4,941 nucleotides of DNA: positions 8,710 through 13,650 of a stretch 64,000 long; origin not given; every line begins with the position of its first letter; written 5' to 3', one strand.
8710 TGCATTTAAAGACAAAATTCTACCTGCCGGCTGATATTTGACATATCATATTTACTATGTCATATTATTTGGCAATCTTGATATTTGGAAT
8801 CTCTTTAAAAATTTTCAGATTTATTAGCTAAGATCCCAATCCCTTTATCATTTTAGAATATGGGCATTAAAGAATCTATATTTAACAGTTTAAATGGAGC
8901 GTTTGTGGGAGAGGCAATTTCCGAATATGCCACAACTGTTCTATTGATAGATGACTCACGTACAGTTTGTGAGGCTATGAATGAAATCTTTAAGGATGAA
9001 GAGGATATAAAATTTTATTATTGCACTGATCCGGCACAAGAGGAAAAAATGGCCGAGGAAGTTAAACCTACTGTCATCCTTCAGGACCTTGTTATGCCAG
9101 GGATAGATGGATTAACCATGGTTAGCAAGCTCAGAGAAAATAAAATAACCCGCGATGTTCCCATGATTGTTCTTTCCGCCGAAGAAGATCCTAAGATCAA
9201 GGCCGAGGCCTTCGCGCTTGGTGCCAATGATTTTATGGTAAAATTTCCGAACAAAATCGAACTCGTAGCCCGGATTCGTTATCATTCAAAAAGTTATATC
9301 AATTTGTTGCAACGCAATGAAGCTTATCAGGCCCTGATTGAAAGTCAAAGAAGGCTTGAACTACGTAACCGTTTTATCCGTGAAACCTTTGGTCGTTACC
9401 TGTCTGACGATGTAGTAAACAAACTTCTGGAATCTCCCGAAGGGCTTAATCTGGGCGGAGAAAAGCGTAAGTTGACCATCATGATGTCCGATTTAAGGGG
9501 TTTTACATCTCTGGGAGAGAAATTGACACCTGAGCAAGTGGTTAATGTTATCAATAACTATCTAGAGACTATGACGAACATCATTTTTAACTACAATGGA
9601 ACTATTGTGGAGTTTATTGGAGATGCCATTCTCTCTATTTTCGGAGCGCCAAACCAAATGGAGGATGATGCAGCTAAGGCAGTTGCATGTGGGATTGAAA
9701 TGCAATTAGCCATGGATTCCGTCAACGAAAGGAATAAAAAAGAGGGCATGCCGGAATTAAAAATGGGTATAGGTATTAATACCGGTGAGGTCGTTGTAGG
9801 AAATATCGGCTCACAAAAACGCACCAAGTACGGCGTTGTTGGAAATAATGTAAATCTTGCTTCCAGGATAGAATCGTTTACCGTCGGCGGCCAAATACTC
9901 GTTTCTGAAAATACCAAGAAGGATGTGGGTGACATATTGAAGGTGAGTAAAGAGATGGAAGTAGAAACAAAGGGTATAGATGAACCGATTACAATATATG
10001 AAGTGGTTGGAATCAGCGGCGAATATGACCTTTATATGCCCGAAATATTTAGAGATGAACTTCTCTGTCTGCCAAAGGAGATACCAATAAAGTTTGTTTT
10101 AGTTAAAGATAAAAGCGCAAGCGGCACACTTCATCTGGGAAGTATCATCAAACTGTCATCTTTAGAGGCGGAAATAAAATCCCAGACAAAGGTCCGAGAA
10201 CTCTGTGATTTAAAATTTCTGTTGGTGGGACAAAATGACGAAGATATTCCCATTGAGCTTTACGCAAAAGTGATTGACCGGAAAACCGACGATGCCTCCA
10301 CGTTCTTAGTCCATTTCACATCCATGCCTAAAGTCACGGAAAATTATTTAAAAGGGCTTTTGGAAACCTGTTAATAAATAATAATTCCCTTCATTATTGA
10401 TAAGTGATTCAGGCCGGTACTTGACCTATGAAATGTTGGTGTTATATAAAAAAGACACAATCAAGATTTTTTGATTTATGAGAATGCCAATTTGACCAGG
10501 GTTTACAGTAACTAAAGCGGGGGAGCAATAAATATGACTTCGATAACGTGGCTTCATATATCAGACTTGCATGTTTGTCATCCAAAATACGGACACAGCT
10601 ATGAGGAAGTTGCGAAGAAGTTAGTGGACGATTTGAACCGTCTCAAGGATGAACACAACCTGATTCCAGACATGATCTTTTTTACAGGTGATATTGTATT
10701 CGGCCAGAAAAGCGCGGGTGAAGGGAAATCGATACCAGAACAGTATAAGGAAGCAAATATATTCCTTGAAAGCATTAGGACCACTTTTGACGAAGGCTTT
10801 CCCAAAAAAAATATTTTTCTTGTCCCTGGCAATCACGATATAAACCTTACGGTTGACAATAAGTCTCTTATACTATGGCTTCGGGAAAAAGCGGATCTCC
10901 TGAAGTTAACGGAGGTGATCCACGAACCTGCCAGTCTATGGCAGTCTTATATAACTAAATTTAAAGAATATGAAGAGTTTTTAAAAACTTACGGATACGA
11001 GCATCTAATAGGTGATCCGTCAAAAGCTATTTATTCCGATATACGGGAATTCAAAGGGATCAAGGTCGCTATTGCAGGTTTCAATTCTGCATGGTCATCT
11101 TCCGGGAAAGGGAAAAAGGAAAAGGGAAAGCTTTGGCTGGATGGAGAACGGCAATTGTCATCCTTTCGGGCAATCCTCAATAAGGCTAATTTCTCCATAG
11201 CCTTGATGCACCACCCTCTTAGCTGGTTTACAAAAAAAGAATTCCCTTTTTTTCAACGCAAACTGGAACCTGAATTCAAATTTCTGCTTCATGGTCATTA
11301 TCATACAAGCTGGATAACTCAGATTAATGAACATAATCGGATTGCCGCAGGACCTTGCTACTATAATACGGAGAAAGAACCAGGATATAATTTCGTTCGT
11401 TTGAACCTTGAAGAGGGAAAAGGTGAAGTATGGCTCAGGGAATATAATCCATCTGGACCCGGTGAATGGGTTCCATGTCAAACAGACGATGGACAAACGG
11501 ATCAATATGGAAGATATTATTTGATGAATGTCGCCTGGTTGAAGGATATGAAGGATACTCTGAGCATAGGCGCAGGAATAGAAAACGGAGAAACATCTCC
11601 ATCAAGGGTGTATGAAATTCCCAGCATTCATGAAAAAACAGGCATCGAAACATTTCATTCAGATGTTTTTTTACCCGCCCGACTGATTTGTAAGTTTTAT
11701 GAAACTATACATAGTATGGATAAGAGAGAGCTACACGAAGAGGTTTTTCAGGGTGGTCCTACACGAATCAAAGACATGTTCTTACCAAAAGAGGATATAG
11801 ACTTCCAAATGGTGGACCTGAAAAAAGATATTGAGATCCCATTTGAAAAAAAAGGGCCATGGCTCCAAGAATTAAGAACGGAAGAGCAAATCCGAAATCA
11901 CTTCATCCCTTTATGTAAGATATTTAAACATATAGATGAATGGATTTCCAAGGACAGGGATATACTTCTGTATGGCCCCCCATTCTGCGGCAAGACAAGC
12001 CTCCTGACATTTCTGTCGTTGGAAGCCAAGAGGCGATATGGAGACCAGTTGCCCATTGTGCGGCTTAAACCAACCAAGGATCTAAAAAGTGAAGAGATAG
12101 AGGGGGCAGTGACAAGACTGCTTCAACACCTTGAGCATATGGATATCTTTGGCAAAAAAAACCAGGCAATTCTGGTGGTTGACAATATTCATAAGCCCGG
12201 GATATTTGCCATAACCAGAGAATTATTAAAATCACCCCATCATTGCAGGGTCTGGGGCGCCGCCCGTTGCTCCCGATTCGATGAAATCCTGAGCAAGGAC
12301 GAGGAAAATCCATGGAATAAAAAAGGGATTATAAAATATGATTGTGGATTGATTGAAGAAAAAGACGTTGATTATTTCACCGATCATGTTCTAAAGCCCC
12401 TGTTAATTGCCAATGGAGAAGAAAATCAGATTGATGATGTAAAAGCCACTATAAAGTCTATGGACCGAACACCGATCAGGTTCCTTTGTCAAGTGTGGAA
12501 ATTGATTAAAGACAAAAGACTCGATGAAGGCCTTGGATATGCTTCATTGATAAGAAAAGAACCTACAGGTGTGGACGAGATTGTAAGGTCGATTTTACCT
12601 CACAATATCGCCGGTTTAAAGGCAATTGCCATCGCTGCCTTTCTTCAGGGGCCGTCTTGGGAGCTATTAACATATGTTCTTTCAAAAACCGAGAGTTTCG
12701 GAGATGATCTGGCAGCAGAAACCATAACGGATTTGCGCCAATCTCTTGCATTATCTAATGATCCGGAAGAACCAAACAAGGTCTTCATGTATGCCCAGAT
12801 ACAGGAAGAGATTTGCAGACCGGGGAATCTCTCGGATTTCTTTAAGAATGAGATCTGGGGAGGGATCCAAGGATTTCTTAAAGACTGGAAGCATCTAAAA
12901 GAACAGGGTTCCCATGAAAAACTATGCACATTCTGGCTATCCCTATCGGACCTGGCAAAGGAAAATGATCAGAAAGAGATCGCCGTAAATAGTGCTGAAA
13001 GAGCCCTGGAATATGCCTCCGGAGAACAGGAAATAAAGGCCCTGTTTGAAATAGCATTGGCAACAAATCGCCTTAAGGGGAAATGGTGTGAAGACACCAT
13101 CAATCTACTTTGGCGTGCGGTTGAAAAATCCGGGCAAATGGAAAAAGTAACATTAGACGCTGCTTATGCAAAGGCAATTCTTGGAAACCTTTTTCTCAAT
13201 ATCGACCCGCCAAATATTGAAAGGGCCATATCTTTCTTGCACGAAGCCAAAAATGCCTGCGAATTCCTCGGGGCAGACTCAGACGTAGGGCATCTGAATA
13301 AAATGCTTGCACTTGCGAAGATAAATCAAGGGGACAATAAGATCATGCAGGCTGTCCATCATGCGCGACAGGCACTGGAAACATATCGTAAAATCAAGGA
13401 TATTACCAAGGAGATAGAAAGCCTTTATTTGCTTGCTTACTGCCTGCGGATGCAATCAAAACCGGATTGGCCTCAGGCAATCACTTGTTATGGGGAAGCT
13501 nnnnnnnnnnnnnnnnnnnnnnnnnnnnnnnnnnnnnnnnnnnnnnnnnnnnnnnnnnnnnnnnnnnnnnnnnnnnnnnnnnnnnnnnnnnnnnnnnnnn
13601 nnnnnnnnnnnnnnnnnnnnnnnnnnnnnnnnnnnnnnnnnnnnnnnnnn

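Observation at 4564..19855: A ~15.3-kb accessory block interrupts a conserved purB-purC-purS-purQ-purL-purF gene order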

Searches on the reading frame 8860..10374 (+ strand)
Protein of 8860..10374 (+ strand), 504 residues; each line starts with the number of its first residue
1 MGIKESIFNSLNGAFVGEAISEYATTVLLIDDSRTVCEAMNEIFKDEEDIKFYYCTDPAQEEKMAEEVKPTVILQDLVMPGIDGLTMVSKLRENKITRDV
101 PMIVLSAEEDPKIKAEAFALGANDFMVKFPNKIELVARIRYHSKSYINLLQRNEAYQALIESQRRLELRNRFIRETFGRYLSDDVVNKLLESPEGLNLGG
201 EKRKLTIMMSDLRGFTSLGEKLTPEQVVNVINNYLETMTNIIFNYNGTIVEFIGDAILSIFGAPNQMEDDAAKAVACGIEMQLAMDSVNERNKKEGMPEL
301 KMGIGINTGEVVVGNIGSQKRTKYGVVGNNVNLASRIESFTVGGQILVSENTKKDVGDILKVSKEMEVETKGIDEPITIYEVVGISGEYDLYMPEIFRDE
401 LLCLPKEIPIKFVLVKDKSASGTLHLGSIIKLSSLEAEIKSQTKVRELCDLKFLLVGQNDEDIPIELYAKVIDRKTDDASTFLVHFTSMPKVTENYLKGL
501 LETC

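Call 3: search_protein_families(library=pfam, proteins=[window:8860-10374:+], max_evalue=0.01)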
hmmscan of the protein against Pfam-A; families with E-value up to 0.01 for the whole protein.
window:8860-10374:+ (504 aa): 2 families
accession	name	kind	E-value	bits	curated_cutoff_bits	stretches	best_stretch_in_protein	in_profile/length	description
PF00211.25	Guanylate_cyc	-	1.4e-31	109.9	21.9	1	203-372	7-172/183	Adenylate and Guanylate cyclase catalytic domain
PF00072.30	Response_reg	-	7.2e-20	71.7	30.2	1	27-140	1-111/111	Response regulator receiver domain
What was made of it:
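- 8860..10374 (+): Response-regulator receiver fused to a class III nucleotide cyclase, 504 aa. Pfam Response_reg and Guanylate_cyc (call 3).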

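Call 27: search_protein_families(library=padloc, proteins=[window:8860-10374:+], max_evalue=0.01)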
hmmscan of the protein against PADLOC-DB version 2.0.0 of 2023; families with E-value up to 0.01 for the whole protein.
window:8860-10374:+ (504 aa): 14 families
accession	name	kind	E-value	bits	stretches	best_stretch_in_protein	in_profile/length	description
PDLC02367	PycC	-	4.9e-23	79.7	1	200-365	39-201/226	-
PDLC00734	PycC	-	5.4e-23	79.7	1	198-345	183-333/374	Pycsar cyclase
PDLC00766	PycC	-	5.4e-16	56.7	1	196-365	33-204/232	Pycsar cyclase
PDLC00765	PycC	-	1.5e-14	52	1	207-362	260-418/477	Pycsar cyclase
PDLC02370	PycC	-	1.9e-13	48.5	1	208-363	85-245/340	-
PDLC02369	PycC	-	9.2e-13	46.3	1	205-356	47-191/248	-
PDLC02366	PycC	-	4e-11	40.5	1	207-356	280-433/486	-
PDLC02368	PycC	-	6.1e-10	37.1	1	200-357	40-201/234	-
PDLC00764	PycC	-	2.7e-09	34.4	1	205-309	95-203/449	Pycsar cyclase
PDLC00763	PycC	-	2.9e-08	31.4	1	209-353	58-204/268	Pycsar cyclase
PDLC00762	PycC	-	4.3e-07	27.1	1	226-359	75-209/508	Pycsar cyclase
PDLC00767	PycC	-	0.00053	17.4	1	205-357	93-250/337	Pycsar cyclase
PDLC00761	PycC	-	0.0041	14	1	208-310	109-213/438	Pycsar cyclase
PDLC00405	SduA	-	0.0078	13.8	0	24-226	6-212/323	DUF4263 domain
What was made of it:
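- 8860..10374 (+): PADLOC PycC models hit the cyclase domain only, E about 5e-23 (call 27).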

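Call 28: search_protein_families(library=ncbifam, proteins=[window:8860-10374:+], max_evalue=0.001)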
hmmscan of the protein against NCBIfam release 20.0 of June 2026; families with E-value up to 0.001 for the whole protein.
window:8860-10374:+ (504 aa): 79 families (the best 25 are shown)
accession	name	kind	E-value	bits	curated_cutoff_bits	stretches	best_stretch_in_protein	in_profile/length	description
NF007135.0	PRK09581.1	equivalog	2.8e-16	59.4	474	1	24-306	155-420/457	PleD family two-component system response regulator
NF040689.1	MtrAB_MtrA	equivalog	4.7e-16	58.8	300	1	27-142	1-112/219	MtrAB system response regulator MtrA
TIGR02154.1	PhoB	equivalog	8.1e-16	58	296.2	1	25-141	3-118/226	phosphate regulon transcriptional regulator PhoB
TIGR02875.1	spore_0_A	equivalog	7.2e-15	54.9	200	1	26-154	4-133/262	sporulation transcription factor Spo0A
NF045991.1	RespRegCtrARhodob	equivalog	4e-14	52.9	350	1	27-140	3-113/224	response regulator transcription factor CtrA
NF001965.0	PRK00742.1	subfamily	2e-13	50.3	293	1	26-133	5-112/357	chemotaxis-specific protein-glutamate methyltransferase CheB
NF033117.2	vanR_ACDEGLN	exception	3.6e-13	49.6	350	1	27-158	1-128/226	VanR-ABDEGLN family response regulator transcription factor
NF045505.1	RR_RssB_Pseudo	equivalog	4.5e-13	49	700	1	24-165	5-143/394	two-component system response regulator RssB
NF041209.1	resp_regPieR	equivalog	3.7e-12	46.4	450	1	27-146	3-118/231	two component system response regulator PieR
NF047793.1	ResRegPgtA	equivalog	4.7e-12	45.5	650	1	24-154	5-132/414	two-component system response regulator PgtA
NF007005.1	PRK09468.1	equivalog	5e-12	45.8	331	1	25-140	4-116/237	osmolarity response regulator transcription factor OmpR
NF033120.0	vanR_FM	exception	5.4e-12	45.9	460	1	26-161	5-136/231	vancomycin resistance response regulator transcription factor, VanR-F/VanR-M family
NF053854.1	RespRegPhoBBctds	equivalog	6.8e-12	45.2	270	1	27-141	1-113/225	two-component system response regulator PhoB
NF040534.1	resp_reg_YycF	equivalog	8.6e-12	44.8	340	1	26-143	2-115/231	response regulator YycF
TIGR03903.1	TOMM_kin_cyc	equivalog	1.3e-11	43.2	705.75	1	228-357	315-437/1267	TOMM system kinase/cyclase fusion protein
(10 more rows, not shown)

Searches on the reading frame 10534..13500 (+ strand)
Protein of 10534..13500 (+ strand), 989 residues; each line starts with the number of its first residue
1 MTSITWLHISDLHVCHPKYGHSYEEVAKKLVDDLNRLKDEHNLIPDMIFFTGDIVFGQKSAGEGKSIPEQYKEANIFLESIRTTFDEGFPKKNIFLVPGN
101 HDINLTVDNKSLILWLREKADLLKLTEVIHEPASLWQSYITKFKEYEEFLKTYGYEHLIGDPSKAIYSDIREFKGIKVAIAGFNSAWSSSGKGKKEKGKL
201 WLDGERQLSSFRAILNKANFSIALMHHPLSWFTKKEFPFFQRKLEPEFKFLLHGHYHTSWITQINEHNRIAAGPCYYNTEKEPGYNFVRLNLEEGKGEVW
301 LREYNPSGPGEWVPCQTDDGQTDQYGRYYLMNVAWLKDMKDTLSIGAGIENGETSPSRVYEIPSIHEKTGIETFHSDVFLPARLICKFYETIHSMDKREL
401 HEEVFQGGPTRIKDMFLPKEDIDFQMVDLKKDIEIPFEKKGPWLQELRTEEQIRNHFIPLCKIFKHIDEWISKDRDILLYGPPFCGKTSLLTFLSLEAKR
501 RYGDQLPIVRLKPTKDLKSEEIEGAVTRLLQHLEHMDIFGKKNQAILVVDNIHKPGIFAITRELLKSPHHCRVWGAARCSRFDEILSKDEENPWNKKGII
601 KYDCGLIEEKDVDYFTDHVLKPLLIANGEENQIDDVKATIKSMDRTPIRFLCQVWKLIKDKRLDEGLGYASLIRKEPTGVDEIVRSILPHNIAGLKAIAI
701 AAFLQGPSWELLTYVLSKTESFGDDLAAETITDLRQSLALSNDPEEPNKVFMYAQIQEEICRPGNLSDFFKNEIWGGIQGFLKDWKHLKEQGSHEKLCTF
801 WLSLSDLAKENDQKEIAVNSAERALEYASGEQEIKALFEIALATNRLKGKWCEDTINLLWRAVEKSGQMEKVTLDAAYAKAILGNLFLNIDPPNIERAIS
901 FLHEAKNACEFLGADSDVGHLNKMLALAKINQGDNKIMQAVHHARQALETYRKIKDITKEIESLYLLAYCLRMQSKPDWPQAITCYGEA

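Call 28: search_protein_families(library=ncbifam, proteins=[window:10534-13400:+], max_evalue=0.001)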
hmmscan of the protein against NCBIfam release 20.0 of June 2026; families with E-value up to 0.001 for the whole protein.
window:10534-13400:+ (955 aa): 2 families
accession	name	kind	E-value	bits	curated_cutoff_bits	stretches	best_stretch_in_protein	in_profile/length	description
NF053861.1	DS8_antiphage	equivalog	4.7e-33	114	790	1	8-297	1-274/994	anti-phage protein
NF053862.1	DS9_1_antiphage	equivalog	3.7e-10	39.2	420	1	5-268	195-452/486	anti-phage phosphoesterase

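Call 30: find_homologous_proteins(query=window:10534-13323:+, max_evalue=1e-10)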
Query window:10534-13323:+ (930 aa): 275 proteins with E <= 1e-10 among 6769 candidates; the best 120 are listed.
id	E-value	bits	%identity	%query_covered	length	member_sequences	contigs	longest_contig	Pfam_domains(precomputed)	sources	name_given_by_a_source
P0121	0.0e+0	1909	88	100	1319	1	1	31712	PF13414.13,PF04212.25,PF00149.34,PF12895.14,PF13424.13,PF13176.13,PF14938.13,PF09613.17,PF13432.13,PF07719.24,PF13174.13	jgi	jgi:tetratricopeptide (TPR) repeat protein/predicted MPP superfamily phosphohydrolase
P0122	0.0e+0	1188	67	81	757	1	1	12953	PF00149.34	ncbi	ncbi:MAG: metallophosphoesterase, partial [bacterium]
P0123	6.5e-198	678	39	90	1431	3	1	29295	PF21325.4,PF00149.34,PF13176.13,PF24575.2,PF04212.25,PF12895.14,PF13424.13,PF14938.13,PF13432.13,PF20636.3,PF07719.24,PF13174.13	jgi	-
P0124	8.1e-196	671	55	59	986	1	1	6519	PF13424.13,PF13176.13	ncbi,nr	ncbi:AAA family ATPase, partial [bacterium]|nr:AAA family ATPase [bacterium]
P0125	9.0e-192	658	38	93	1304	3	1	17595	PF13414.13,PF21325.4,PF04212.25,PF00149.34,PF13424.13,PF13176.13,PF14938.13,PF20636.3,PF07719.24,PF13174.13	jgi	-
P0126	3.7e-167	576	35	99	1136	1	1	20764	PF00149.34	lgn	-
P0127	3.6e-129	451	39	65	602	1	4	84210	PF00149.34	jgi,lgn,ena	-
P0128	3.5e-100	355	45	39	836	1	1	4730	PF25168.2,PF25174.2,PF24814.2,PF24105.2,PF24805.2,PF25048.2,PF23381.2,PF25173.2,PF00149.34,PF25175.2,PF24817.2,PF24796.2,PF25172.2,PF24807.2,PF25047.1,PF25460.2,PF00400.39,PF23414.2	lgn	-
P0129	1.8e-95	339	42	39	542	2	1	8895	PF00149.34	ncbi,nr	ncbi:MAG TPA: hypothetical protein HPP77_09385, partial [Candidatus Hydrogenedentes bacterium]|nr:hy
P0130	2.6e-95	339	45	38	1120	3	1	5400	PF20694.3,PF00149.34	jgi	jgi:3',5'-cyclic AMP phosphodiesterase CpdA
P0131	4.3e-94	335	46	36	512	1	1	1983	PF00149.34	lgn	-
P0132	3.9e-93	331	46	36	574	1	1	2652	PF00149.34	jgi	jgi:predicted MPP superfamily phosphohydrolase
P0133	1.1e-90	323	46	36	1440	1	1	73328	PF00515.35,PF21973.3,PF00149.34,PF13424.13,PF13432.13,PF13181.13,PF07719.24,PF13174.13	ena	-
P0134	1.6e-90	323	43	39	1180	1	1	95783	PF00149.34,PF05729.19,PF12799.14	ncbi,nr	ncbi:MAG TPA: leucine-rich repeat domain-containing protein [Nostocaceae cyanobacterium]|nr:leucine-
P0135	7.3e-90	320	47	34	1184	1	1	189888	PF21973.3,PF00149.34,PF13424.13,PF13428.13,PF13181.13,PF13174.13,PF13374.13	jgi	jgi:tetratricopeptide (TPR) repeat protein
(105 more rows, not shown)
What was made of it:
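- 10534..17475 (+): Giant 2313-aa protein. It has an N-terminal metallophosphoesterase, a P-loop NTPase (Walker A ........) and about 27 repeats of a 42-aa TPR-like unit (13447-16887). It converges on purC. The same N-terminal domain is fused to NACHT/AAA_16 with LRR, TPR or FGE domains in many bacteria (call 30).
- Closest known: Bacterial NLR-like STAND proteins. Same: The same N-domain is fused to NACHT or AAA_16 with LRR, TPR or FGE domains in many bacteria (call 30).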

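Call 31: find_encoding_contigs(protein=P0121, flank=10000, max_places=3)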
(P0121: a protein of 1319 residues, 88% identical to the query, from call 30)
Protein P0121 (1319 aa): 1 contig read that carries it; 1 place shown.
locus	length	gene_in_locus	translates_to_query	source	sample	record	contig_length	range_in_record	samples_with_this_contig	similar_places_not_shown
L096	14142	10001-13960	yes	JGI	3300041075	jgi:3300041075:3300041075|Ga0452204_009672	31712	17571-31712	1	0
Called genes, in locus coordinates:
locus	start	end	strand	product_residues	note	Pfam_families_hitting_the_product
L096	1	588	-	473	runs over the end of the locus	PF13522:GATase_6, PF13537:GATase_7, PF00156:Pribosyltran (faint)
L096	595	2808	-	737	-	PF18072:FGAR-AT_linker, PF00586:AIRS, PF02769:AIRS_C, PF00586:AIRS, PF02769:AIRS_C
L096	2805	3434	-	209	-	PF01965:DJ-1_PfpI, PF07685:GATase_3, PF13507:GATase_5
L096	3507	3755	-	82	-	PF02700:PurS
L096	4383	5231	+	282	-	PF23023:Anti-Pycsar_Apyc1, PF12706:Lactamase_B_2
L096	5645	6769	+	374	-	PF10263:SprT-like, PF10979:DUF2786, PF23771:DUF7168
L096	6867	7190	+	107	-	-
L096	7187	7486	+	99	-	PF08827:DUF1805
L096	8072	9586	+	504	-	PF00072:Response_reg, PF00211:Guanylate_cyc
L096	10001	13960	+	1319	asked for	PF00149:Metallophos, PF13174:TPR_6 (faint), PF12895:ANAPC3 (faint), PF07719:TPR_2 (faint), PF09613:HrpB1_HrpK (faint), PF13424:TPR_12 (faint), PF13432:TPR_16 (faint), PF14938:SNAP (faint), +3 more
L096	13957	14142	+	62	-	?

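Call 32: find_encoding_contigs(protein=P0123, flank=8000, max_places=2)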
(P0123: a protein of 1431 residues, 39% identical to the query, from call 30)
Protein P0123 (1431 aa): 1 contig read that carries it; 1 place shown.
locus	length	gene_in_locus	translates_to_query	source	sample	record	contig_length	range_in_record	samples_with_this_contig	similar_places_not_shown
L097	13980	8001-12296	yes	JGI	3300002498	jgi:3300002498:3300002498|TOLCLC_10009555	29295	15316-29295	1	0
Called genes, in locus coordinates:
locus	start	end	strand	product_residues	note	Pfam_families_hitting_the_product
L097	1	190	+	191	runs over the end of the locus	-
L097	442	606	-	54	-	-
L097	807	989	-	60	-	-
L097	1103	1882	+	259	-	PF13847:Methyltransf_31, PF08241:Methyltransf_11, PF08242:Methyltransf_12, PF13649:Methyltransf_25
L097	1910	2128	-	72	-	-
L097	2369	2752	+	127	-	-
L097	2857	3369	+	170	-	PF06414:Zeta_toxin (weak), PF13401:AAA_22 (weak), PF08433:KTI12 (weak), PF13238:AAA_18, PF13671:AAA_33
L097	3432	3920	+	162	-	-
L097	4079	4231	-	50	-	-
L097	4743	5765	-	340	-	PF02826:2-Hacid_dh_C (weak), PF01488:Shikimate_DH (weak), PF03446:NAD_binding_2, PF03807:F420_oxidored (weak), PF14833:NAD_binding_11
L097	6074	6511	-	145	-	-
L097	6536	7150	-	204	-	PF00440:TetR_N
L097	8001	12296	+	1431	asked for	PF00149:Metallophos, PF13176:TPR_7 (faint), PF07719:TPR_2 (faint), PF12895:ANAPC3 (faint), PF13424:TPR_12 (faint), PF13432:TPR_16 (faint), PF21325:SHPRH_helical-1st (faint), PF14938:SNAP (weak), +4 more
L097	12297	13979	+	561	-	?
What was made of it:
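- On Pycsar: The more distant giant homologue in L097 has no cyclase neighbour (call 32).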

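Call 51: search_solved_structures(query=window:10534-13500:+, max_evalue=0.01)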
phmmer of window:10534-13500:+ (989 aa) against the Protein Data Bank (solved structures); distinct sequences matched with E-value up to 0.01: 0.
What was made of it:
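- Tried and rejected: PDB sequence search with the giant's N-terminal 989 aa: no match (call 51).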
